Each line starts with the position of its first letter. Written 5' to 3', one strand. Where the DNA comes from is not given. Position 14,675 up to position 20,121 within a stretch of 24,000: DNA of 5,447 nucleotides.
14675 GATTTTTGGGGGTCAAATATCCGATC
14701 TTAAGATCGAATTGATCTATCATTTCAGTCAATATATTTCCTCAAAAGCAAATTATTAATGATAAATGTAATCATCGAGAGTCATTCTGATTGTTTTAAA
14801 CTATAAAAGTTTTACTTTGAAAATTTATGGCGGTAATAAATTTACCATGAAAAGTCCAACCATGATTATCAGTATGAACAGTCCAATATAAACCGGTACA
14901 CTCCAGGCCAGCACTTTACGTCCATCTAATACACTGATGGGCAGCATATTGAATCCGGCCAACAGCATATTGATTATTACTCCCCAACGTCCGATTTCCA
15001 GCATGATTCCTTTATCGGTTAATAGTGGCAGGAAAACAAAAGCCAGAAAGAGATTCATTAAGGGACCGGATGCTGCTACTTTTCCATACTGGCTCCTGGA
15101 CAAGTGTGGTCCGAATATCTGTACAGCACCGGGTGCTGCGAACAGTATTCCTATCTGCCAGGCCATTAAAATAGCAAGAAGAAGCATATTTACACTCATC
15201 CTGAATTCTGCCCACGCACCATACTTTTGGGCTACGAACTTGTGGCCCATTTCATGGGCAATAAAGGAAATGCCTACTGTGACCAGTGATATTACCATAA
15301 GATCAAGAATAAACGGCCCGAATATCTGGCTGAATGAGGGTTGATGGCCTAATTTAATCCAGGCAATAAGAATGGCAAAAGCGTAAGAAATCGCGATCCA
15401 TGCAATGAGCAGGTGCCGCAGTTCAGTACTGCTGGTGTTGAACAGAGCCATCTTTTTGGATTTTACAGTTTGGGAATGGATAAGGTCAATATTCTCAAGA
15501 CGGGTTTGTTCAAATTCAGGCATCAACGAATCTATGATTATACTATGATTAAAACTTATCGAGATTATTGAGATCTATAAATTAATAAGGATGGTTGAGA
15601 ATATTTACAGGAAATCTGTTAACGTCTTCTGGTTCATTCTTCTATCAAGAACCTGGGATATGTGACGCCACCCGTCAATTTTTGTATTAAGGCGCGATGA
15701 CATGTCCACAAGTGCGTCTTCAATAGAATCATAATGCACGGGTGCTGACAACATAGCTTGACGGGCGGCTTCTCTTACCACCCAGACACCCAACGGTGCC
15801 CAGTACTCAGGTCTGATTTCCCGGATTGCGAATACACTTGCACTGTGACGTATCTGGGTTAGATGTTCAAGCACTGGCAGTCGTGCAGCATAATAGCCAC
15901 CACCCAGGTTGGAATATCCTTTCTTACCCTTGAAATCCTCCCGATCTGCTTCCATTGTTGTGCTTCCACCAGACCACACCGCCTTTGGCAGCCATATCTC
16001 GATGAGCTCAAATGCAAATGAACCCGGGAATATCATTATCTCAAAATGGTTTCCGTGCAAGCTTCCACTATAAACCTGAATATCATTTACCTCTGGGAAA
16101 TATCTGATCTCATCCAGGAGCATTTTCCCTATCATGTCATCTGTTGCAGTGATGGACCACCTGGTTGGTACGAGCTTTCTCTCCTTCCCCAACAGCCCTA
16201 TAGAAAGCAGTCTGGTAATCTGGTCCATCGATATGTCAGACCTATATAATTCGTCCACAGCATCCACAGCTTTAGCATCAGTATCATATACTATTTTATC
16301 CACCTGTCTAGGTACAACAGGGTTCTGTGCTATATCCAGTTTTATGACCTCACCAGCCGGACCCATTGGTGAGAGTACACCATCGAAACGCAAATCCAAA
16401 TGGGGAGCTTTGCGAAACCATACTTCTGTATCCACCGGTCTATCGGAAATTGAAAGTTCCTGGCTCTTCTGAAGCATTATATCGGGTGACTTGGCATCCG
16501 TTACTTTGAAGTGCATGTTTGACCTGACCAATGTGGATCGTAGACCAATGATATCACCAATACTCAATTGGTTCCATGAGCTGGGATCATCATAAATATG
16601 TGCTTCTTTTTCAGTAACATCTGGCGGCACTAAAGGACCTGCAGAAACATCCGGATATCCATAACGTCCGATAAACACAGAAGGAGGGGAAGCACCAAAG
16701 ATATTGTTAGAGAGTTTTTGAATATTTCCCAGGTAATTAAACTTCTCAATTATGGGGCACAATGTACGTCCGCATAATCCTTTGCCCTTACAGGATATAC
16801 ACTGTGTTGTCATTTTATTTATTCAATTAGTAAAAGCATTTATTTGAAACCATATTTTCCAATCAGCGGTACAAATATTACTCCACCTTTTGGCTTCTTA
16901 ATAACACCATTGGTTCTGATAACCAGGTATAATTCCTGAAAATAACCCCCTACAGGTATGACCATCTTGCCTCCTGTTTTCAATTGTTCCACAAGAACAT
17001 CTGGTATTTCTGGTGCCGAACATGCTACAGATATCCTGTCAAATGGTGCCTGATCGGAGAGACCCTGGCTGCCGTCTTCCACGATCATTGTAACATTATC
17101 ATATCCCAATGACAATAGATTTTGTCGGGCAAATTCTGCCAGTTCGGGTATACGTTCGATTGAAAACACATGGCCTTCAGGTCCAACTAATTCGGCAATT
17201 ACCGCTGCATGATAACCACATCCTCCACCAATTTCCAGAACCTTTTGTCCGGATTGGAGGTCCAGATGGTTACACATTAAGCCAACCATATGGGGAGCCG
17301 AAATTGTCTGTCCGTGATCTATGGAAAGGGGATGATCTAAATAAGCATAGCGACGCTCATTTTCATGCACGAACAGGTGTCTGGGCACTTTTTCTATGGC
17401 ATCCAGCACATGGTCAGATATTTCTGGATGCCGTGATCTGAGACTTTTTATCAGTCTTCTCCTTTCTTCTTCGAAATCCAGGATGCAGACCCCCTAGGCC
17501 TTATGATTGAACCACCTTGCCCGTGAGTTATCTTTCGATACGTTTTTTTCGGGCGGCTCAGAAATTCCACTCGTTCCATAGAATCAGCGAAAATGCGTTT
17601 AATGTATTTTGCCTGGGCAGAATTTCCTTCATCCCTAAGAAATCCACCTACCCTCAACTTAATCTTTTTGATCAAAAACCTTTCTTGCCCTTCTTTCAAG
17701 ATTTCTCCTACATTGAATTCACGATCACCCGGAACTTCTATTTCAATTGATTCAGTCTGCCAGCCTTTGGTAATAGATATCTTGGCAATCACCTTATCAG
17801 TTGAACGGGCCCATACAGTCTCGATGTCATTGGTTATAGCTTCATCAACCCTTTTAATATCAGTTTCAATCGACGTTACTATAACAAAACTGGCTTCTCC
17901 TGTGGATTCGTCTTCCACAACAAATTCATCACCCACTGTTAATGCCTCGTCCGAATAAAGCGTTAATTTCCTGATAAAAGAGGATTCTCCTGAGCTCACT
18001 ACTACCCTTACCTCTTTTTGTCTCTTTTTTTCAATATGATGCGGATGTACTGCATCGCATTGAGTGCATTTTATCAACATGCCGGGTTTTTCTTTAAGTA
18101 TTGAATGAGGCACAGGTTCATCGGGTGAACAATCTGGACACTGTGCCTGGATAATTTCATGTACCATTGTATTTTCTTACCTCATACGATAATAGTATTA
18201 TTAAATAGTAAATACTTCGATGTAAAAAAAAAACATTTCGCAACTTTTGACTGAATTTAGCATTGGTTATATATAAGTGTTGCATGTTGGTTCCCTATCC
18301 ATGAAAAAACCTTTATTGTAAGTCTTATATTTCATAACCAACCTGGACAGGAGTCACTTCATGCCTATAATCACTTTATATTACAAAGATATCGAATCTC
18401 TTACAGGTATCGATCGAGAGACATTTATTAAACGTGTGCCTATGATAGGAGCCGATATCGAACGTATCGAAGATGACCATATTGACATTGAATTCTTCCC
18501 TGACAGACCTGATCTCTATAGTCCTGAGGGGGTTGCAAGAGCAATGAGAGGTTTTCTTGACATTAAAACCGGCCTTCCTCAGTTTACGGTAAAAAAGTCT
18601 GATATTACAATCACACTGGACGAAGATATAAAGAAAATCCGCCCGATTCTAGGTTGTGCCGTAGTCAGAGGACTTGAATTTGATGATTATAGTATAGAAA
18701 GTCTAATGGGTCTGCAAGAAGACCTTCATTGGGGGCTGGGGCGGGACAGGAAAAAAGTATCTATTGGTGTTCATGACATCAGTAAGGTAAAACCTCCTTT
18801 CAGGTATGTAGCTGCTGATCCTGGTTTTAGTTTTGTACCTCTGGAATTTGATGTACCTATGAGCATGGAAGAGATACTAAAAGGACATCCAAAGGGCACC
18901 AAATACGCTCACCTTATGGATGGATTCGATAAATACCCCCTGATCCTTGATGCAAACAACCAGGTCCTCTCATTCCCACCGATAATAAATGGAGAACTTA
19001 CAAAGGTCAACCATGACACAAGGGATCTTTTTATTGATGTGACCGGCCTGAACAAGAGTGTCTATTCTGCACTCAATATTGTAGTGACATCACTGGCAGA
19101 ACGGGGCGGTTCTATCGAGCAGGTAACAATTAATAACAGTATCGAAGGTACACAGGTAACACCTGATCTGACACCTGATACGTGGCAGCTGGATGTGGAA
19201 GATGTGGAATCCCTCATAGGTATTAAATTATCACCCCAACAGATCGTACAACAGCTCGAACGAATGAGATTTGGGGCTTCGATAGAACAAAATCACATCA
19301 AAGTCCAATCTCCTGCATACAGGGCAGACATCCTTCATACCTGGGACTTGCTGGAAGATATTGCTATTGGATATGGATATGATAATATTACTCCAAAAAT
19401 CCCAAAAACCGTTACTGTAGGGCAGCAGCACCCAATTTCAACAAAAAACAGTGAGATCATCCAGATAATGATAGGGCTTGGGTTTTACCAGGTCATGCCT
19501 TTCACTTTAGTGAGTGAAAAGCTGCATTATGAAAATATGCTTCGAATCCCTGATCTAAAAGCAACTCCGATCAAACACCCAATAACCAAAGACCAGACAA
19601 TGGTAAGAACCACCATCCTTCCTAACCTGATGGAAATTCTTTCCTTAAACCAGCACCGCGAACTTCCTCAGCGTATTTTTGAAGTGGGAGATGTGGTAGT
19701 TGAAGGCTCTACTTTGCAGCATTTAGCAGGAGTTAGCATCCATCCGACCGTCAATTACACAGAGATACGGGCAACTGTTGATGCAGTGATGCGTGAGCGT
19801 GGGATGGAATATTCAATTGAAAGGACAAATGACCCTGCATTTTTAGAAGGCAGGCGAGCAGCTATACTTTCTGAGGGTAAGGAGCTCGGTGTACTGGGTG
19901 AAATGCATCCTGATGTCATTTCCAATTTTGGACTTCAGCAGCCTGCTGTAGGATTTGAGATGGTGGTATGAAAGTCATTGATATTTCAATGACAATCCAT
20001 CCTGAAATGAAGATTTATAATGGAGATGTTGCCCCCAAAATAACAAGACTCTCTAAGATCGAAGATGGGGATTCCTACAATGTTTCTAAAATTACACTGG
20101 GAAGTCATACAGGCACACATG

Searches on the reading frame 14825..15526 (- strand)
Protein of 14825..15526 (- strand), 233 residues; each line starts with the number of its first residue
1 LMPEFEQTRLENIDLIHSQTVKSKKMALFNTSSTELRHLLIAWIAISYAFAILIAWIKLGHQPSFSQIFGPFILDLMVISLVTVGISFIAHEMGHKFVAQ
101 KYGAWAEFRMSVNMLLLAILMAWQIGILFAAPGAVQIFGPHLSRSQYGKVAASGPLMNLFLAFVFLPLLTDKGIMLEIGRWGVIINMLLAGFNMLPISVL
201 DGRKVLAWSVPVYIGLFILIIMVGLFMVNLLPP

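Call 8: search_protein_families(library=pfam, proteins=[window:14825-15526:-], max_evalue=0.001)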
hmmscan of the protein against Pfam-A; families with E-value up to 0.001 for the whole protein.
window:14825-15526:- (233 aa): 1 family
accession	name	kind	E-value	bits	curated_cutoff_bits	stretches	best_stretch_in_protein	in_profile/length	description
PF02163.28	Peptidase_M50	-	6.8e-09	35.8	27.2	1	81-169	3-100/221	Peptidase family M50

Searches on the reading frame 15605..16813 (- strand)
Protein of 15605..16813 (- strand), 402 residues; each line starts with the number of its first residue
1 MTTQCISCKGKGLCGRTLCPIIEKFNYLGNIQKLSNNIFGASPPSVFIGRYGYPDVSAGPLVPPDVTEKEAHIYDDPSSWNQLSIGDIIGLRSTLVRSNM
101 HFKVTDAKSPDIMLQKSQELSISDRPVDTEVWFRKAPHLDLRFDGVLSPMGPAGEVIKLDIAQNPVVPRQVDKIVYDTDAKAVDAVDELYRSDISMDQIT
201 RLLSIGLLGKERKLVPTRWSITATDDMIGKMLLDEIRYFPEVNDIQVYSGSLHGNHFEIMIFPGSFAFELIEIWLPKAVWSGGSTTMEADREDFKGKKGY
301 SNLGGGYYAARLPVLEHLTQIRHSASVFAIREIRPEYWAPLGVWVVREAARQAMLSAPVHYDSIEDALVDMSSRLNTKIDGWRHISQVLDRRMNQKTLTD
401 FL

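Call 8: search_protein_families(library=pfam, proteins=[window:15605-16813:-], max_evalue=0.001)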
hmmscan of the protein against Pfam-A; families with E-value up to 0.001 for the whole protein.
window:15605-16813:- (402 aa): 2 families
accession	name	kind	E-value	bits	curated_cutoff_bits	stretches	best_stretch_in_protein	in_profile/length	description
PF04894.17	Nre_N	-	1.1e-102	343.9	25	1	13-281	1-270/270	Archaeal Nre, N-terminal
PF04895.17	Nre_C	-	4.1e-37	126.9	27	1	292-401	1-110/110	Archaeal Nre, C-terminal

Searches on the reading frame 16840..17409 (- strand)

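Call 8: search_protein_families(library=pfam, proteins=[window:16840-17409:-], max_evalue=0.001)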
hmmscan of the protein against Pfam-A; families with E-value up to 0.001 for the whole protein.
window:16840-17409:- (189 aa): 9 families
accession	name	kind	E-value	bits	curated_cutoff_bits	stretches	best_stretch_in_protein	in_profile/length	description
PF01135.25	PCMT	-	2.5e-62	210.8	20.3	1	2-185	22-208/210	Protein-L-isoaspartate(D-aspartate) O-methyltransferase (PCMT)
PF13847.12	Methyltransf_31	-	1.8e-12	47.6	27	1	52-150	2-108/145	Methyltransferase domain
PF08704.16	GCD14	-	4.2e-06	27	26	1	31-106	18-93/247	tRNA methyltransferase complex GCD14 subunit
PF13649.12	Methyltransf_25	-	5.1e-06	27.5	27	1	57-130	1-72/97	Methyltransferase domain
PF01269.23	Fibrillarin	-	3e-05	23.7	27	1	47-113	65-129/227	Fibrillarin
PF01189.24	Methyltr_RsmB-F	-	4.2e-05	23.7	27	1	48-132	3-91/199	16S rRNA methyltransferase RsmB/F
PF01209.24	Ubie_methyltran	-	5.9e-05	23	20.1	1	52-157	46-149/233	ubiE/COQ5 methyltransferase family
PF00398.26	RrnaAD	-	0.00019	21.1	24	1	46-113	23-85/263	Ribosomal RNA adenine dimethylase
PF02353.26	CMAS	-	0.00084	19.2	27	0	44-127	53-132/273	Mycolic acid cyclopropane synthetase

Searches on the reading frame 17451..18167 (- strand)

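Call 8: search_protein_families(library=pfam, proteins=[window:17451-18167:-], max_evalue=0.001)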
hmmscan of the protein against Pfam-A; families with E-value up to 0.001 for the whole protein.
window:17451-18167:- (238 aa): 1 family
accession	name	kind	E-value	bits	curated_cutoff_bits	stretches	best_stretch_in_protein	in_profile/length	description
PF19769.4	CPxCG_zf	-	2e-53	181.3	27.2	1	10-194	1-182/183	CPxCG-related zinc finger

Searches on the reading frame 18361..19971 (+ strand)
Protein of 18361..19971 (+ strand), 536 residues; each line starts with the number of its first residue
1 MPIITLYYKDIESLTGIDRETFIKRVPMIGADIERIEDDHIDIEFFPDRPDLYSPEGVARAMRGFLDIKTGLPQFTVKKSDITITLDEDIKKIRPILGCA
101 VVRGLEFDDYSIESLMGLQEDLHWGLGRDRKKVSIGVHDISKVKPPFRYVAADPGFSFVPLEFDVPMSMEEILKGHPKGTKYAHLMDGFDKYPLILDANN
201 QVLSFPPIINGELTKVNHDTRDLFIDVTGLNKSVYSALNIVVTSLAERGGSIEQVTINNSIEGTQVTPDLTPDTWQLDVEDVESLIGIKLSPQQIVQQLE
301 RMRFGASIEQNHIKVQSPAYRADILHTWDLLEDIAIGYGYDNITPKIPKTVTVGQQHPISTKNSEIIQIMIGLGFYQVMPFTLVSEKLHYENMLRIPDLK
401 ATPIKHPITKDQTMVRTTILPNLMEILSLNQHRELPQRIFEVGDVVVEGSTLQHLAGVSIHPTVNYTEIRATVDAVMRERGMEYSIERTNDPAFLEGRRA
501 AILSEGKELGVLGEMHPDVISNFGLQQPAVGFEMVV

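Call 8: search_protein_families(library=pfam, proteins=[window:18361-19971:+], max_evalue=0.001)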
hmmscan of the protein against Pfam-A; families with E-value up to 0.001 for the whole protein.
window:18361-19971:+ (536 aa): 3 families
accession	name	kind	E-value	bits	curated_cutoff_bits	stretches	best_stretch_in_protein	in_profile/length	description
PF17759.6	tRNA_synthFbeta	-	5.5e-39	134.3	22.4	1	343-534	1-212/214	Phenylalanyl tRNA synthetase beta chain CLM domain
PF03484.21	B5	-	2.3e-21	76.2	28.6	1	276-340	2-67/67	tRNA synthetase B5 domain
PF03483.22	B3_4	-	8.3e-07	29.2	29.3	1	134-232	52-129/174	B3/4 domain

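Call 36: find_homologous_proteins(query=window:18361-19971:+, max_evalue=1e-50)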
Query window:18361-19971:+ (536 aa): 6760 proteins with E <= 1e-50 among 8000 candidates; the best 120 are listed.
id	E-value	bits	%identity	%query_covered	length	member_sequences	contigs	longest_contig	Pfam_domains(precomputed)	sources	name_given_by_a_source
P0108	0.0e+0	1138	93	100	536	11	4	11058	PF03483.23,PF03484.22,PF17759.7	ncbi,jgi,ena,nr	ncbi:MAG TPA: phenylalanine--tRNA ligase subunit beta [Candidatus Nanoarchaeia archaeon]|nr:phenylal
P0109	1.8e-293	992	82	100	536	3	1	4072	PF03483.23,PF03484.22,PF17759.7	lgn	-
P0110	7.3e-288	974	78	100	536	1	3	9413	PF03483.23,PF03484.22,PF17759.7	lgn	-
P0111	3.0e-287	972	78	100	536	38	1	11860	PF03483.23,PF03484.22,PF17759.7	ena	-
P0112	1.6e-285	966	78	100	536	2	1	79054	PF03483.23,PF03484.22,PF17759.7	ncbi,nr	ncbi:MAG: phenylalanine--tRNA ligase subunit beta [ANME-2 cluster archaeon]|nr:phenylalanine--tRNA l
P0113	3.0e-284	962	77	100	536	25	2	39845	PF03483.23,PF03484.22,PF17759.7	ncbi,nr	ncbi:MAG: phenylalanine--tRNA ligase subunit beta [Methanosarcinales archaeon]|nr:phenylalanine--tRN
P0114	7.1e-283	958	76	100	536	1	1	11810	PF03484.22,PF17759.7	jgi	jgi:phenylalanyl-tRNA synthetase beta chain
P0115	1.0e-281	954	77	100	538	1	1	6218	PF03484.22,PF17759.7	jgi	jgi:phenylalanyl-tRNA synthetase beta chain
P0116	1.2e-280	950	76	100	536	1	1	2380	PF03483.23,PF03484.22,PF17759.7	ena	-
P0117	7.6e-279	944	77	100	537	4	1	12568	PF03483.23,PF03484.22,PF17759.7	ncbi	-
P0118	1.5e-275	933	75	100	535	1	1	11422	PF03483.23,PF03484.22,PF17759.7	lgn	-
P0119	2.0e-274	930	75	100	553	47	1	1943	PF03483.23,PF03484.22,PF17759.7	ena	-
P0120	4.6e-274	928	76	100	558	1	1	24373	PF03483.23,PF03484.22,PF17759.7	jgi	jgi:phenylalanyl-tRNA synthetase beta chain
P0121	8.7e-274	928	74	100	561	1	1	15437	PF03483.23,PF03484.22,PF17759.7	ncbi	-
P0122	1.0e-273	927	76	100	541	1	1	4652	PF03483.23,PF03484.22,PF17759.7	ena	-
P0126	9.3e-273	924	74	100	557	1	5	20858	PF03483.23,PF03484.22,PF17759.7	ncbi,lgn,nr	ncbi:MAG: phenylalanine--tRNA ligase subunit beta [ANME-2 cluster archaeon]|nr:phenylalanine--tRNA l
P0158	2.4e-264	896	73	100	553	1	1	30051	PF03483.23,PF03484.22,PF17759.7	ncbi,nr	ncbi:MAG: Phenylalanine--tRNA ligase beta subunit [ANME-2 cluster archaeon]|nr:Phenylalanine--tRNA l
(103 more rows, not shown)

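Call 37: list_cluster_members(proteins=[P0108, P0112, P0113, P0117, P0126, P0158, P0008, P0060, P0010, P0066])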
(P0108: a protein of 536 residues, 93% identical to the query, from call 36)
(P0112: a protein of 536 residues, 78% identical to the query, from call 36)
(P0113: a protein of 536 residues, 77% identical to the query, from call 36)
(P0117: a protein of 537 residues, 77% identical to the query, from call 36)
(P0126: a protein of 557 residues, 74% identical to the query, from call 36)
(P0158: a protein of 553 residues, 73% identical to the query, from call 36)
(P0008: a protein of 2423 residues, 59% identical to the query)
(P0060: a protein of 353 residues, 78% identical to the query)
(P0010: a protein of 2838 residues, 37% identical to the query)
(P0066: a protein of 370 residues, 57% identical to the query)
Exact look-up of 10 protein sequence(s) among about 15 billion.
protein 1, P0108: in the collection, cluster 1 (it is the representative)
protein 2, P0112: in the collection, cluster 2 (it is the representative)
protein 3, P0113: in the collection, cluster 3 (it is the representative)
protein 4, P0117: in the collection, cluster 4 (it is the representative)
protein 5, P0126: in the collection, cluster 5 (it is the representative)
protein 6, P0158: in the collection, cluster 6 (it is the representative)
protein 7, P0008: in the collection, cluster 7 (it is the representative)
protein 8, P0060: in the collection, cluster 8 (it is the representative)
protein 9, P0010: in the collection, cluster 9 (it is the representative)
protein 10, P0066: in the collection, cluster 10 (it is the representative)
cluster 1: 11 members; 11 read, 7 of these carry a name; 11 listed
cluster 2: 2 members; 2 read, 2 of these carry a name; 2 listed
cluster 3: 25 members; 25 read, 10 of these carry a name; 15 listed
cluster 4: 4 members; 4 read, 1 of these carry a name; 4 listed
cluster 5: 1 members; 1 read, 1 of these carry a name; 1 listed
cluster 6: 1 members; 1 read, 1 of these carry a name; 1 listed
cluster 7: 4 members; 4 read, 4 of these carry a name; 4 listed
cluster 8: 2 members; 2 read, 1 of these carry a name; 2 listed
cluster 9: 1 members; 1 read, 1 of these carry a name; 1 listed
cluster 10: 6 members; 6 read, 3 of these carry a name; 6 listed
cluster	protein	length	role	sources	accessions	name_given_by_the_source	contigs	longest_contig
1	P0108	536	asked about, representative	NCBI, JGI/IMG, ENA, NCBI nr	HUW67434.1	MAG TPA: phenylalanine--tRNA ligase subunit beta [Candidatus Nanoarchaeia archaeon] | phenylalanine--tRNA ligase subunit beta [Candidatus Nanoarchaeia archaeon]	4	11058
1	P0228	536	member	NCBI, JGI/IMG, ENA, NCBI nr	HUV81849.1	MAG TPA: phenylalanine--tRNA ligase subunit beta [archaeon] | phenylalanine--tRNA ligase subunit beta [archaeon]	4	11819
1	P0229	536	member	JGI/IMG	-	phenylalanyl-tRNA synthetase beta chain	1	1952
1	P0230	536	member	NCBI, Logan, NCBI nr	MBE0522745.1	MAG: phenylalanine--tRNA ligase subunit beta [Methanosarcinales archaeon] | phenylalanine--tRNA ligase subunit beta [Methanosarcinales archaeon]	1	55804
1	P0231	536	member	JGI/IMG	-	phenylalanyl-tRNA synthetase beta chain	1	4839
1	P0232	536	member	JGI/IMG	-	phenylalanyl-tRNA synthetase beta chain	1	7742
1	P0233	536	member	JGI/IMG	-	phenylalanyl-tRNA synthetase beta chain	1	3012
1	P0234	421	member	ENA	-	-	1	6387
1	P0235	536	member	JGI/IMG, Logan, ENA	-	-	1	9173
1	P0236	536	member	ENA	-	-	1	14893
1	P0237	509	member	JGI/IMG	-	-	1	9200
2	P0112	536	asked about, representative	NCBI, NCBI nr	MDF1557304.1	MAG: phenylalanine--tRNA ligase subunit beta [ANME-2 cluster archaeon] | phenylalanine--tRNA ligase subunit beta [ANME-2 cluster archaeon]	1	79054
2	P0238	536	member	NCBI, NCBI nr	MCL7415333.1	MAG: phenylalanine--tRNA ligase subunit beta [ANME-2 cluster archaeon] | phenylalanine--tRNA ligase subunit beta [ANME-2 cluster archaeon]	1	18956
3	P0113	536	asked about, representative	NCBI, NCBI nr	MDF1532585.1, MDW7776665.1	MAG: phenylalanine--tRNA ligase subunit beta [Methanosarcinales archaeon] | phenylalanine--tRNA ligase subunit beta [ANME-2 cluster archaeon]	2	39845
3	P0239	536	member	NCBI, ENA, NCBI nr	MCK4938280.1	MAG: phenylalanine--tRNA ligase subunit beta [Methanosarcinales archaeon] | phenylalanine--tRNA ligase subunit beta [Methanosarcinales archaeon]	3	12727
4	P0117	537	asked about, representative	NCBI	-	-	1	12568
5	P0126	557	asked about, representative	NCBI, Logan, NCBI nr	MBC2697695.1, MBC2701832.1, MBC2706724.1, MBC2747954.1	MAG: phenylalanine--tRNA ligase subunit beta [ANME-2 cluster archaeon] | phenylalanine--tRNA ligase subunit beta [ANME-2 cluster archaeon]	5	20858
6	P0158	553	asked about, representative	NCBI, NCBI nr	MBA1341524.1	MAG: Phenylalanine--tRNA ligase beta subunit [ANME-2 cluster archaeon] | Phenylalanine--tRNA ligase beta subunit [ANME-2 cluster archaeon]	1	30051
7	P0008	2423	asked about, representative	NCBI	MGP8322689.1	MAG: multiheme c-type cytochrome [Methanosarcinaceae archaeon]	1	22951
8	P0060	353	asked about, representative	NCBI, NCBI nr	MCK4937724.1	MAG: hypothetical protein KAR85_03860 [Methanosarcinales archaeon] | hypothetical protein [Methanosarcinales archaeon]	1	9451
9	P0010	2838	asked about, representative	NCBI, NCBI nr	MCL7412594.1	MAG: hypothetical protein M8353_03130 [ANME-2 cluster archaeon] | hypothetical protein [ANME-2 cluster archaeon]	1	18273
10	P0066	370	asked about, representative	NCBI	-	-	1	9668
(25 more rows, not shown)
